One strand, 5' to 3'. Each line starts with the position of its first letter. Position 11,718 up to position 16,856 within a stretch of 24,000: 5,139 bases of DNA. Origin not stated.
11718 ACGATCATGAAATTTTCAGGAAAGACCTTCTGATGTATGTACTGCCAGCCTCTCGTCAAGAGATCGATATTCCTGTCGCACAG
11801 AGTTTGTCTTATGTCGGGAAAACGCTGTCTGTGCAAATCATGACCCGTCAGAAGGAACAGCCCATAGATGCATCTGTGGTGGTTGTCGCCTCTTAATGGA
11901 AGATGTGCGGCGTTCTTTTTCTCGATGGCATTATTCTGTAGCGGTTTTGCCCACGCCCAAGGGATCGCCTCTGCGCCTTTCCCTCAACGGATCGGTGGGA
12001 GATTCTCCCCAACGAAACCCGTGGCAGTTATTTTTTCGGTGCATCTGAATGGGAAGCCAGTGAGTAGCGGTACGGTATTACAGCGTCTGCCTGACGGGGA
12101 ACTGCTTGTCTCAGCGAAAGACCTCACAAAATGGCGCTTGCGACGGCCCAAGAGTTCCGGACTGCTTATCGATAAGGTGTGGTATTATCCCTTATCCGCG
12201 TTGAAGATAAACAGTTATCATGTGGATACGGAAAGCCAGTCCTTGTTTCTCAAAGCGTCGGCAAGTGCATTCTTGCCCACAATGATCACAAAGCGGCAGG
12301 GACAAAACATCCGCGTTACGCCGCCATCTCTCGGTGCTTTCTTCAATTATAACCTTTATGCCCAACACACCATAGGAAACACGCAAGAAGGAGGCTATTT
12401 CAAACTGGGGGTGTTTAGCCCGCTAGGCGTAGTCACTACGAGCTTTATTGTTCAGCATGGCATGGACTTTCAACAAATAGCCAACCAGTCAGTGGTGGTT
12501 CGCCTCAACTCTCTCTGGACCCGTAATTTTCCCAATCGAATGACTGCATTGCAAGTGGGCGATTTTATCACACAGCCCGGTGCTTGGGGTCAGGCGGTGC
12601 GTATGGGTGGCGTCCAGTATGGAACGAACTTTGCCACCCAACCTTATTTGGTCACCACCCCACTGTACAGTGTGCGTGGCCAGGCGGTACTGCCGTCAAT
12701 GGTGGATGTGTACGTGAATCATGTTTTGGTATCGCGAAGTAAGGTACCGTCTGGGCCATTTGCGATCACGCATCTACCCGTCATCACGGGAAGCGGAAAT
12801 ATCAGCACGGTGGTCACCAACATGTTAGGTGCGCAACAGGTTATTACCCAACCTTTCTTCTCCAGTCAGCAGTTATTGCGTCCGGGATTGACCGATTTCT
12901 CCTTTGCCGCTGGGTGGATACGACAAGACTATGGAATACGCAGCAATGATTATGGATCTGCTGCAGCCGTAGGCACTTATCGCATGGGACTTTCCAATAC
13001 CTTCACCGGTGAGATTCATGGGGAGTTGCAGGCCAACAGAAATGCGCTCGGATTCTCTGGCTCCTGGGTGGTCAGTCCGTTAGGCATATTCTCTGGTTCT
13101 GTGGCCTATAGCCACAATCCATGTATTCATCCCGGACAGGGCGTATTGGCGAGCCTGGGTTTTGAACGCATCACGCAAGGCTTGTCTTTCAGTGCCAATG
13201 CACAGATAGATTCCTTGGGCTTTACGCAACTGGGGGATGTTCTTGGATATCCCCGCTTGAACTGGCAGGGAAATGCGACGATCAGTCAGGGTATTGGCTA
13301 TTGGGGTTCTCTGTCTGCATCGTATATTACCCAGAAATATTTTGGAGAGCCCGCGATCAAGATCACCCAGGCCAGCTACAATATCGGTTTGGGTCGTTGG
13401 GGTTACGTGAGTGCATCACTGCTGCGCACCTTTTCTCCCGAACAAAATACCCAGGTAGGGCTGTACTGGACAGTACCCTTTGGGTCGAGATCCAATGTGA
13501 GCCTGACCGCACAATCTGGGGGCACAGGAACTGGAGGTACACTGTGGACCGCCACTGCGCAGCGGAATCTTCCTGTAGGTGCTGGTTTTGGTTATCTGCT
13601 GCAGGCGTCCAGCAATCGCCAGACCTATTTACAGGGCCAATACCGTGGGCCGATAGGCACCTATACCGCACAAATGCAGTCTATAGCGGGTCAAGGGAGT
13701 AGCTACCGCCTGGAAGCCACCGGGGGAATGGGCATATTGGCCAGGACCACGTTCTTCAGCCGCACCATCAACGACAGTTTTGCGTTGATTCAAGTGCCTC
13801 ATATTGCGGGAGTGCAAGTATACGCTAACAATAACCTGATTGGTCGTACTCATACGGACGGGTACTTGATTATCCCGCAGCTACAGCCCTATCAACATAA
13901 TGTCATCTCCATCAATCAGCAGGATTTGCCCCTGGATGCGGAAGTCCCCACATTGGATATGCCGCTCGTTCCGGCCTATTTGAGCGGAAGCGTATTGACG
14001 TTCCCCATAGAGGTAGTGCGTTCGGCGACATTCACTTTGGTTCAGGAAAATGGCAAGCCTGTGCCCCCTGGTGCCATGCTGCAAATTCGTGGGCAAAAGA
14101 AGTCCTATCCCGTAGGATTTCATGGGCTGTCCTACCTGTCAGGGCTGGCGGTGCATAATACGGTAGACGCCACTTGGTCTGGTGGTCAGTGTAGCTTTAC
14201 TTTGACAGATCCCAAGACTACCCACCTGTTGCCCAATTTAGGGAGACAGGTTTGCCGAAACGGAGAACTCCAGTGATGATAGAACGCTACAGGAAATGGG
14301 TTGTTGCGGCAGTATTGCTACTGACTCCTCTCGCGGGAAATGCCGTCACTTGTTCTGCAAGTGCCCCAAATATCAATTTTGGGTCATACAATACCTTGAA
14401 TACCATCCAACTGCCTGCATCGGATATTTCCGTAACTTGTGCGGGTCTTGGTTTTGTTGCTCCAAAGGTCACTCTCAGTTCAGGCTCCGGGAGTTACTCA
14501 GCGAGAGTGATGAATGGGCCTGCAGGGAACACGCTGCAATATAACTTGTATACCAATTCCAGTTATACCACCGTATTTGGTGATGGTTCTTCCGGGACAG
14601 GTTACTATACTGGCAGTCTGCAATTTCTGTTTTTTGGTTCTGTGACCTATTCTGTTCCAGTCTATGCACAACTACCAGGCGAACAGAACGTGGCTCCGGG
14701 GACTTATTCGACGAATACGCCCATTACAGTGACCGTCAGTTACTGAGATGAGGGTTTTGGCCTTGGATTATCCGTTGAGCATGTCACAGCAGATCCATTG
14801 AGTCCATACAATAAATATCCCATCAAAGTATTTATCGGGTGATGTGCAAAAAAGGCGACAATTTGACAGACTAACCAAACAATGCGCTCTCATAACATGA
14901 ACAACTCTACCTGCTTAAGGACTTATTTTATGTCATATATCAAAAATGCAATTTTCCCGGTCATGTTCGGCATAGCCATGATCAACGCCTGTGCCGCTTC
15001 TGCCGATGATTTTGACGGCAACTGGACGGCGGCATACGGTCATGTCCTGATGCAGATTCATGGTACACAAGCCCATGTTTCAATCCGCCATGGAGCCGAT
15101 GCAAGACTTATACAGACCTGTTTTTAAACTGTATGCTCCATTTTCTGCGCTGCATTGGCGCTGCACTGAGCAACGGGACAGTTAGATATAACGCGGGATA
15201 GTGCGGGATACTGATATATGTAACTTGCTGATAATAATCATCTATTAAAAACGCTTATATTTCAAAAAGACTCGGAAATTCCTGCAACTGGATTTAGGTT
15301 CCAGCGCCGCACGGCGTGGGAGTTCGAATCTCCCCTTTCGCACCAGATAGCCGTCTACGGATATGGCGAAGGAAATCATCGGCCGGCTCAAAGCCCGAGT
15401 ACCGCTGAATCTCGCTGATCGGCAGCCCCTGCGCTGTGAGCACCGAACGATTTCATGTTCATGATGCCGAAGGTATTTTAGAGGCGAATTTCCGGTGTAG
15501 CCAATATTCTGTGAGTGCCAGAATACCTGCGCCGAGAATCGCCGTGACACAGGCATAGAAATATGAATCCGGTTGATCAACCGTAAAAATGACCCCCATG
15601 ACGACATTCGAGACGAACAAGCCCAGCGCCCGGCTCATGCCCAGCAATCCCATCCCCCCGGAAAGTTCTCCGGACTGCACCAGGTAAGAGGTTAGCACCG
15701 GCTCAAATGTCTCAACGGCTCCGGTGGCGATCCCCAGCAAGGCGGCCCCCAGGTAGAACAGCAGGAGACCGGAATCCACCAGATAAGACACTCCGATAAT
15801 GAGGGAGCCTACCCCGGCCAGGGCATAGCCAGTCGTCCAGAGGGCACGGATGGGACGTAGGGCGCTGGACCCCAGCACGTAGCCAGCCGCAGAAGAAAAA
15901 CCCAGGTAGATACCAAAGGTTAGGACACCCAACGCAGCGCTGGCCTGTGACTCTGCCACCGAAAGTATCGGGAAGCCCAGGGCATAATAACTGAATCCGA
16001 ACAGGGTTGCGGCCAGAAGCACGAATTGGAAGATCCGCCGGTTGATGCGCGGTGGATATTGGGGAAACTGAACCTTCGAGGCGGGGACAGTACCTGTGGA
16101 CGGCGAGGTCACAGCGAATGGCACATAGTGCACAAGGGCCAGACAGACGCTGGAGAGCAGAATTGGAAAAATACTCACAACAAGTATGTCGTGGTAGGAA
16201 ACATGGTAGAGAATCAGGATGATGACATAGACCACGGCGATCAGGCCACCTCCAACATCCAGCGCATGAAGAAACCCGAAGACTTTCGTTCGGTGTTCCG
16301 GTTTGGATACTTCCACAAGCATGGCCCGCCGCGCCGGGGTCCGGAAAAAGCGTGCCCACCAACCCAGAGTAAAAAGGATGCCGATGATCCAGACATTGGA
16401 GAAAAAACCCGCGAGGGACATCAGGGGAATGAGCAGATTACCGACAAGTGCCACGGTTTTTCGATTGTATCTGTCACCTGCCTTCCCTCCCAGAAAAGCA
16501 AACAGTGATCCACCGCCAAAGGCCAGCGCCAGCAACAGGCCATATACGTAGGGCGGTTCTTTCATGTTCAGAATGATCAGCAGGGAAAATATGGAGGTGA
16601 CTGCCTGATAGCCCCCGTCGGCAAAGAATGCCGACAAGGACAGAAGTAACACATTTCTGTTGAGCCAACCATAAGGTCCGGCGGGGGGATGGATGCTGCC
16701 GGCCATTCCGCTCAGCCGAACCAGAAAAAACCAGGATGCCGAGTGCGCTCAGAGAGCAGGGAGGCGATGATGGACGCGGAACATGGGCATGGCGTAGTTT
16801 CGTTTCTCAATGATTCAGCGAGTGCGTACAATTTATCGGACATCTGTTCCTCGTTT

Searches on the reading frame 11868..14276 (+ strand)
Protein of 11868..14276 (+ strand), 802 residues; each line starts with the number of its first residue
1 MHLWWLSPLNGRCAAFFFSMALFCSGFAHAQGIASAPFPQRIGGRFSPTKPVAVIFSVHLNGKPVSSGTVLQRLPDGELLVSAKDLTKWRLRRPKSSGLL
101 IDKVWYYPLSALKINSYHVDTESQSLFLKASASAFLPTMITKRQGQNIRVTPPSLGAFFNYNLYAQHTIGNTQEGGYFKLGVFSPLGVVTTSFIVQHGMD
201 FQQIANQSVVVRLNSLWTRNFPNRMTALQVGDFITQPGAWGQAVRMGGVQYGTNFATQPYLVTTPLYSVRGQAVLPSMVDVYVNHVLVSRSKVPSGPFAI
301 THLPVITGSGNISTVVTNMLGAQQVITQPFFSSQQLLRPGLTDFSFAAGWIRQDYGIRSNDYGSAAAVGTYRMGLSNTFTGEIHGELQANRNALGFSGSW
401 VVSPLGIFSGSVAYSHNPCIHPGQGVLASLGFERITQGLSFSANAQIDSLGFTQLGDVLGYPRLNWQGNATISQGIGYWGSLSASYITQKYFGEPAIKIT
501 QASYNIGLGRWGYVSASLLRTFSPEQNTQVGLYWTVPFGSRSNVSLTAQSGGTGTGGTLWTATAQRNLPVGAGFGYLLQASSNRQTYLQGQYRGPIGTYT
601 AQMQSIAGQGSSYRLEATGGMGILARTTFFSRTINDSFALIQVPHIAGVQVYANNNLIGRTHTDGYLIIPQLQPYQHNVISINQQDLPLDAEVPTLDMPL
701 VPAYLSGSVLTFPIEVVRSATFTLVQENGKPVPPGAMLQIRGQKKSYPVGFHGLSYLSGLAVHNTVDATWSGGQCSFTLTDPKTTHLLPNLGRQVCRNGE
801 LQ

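Call 28: search_protein_families(library=pfam, proteins=[window:11868-14276:+], max_evalue=0.001)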
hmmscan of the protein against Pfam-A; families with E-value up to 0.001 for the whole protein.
window:11868-14276:+ (802 aa): 2 families
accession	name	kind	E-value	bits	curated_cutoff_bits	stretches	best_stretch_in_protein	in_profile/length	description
PF00577.26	Usher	-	1.5e-39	136.7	27.1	1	214-695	35-532/549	Outer membrane usher protein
PF13953.12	PapC_C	-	5.1e-10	39.4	27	1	722-780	2-63/66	PapC C-terminal domain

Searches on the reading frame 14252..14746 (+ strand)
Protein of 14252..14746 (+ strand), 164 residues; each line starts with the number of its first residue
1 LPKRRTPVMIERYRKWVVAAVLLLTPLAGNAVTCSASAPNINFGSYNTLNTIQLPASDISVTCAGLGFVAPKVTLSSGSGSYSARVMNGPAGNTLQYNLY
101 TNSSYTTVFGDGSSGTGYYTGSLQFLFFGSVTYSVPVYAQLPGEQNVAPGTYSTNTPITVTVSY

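Call 28: search_protein_families(library=pfam, proteins=[window:14252-14746:+], max_evalue=0.001)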
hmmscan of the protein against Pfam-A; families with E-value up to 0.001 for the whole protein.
window:14252-14746:+ (164 aa): 1 family
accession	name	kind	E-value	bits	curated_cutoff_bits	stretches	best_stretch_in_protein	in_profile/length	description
PF05229.21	SCPU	-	1.8e-19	70.9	22.4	1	32-153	13-132/138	Spore Coat Protein U domain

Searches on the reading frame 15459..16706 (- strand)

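Call 28: search_protein_families(library=pfam, proteins=[window:15459-16706:-], max_evalue=0.001)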
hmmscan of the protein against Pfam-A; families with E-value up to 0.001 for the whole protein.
window:15459-16706:- (415 aa): 1 family
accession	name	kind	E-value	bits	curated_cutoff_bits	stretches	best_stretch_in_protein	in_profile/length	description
PF07690.21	MFS_1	-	1.7e-19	70.4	33.4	1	22-304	1-285/347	Major Facilitator Superfamily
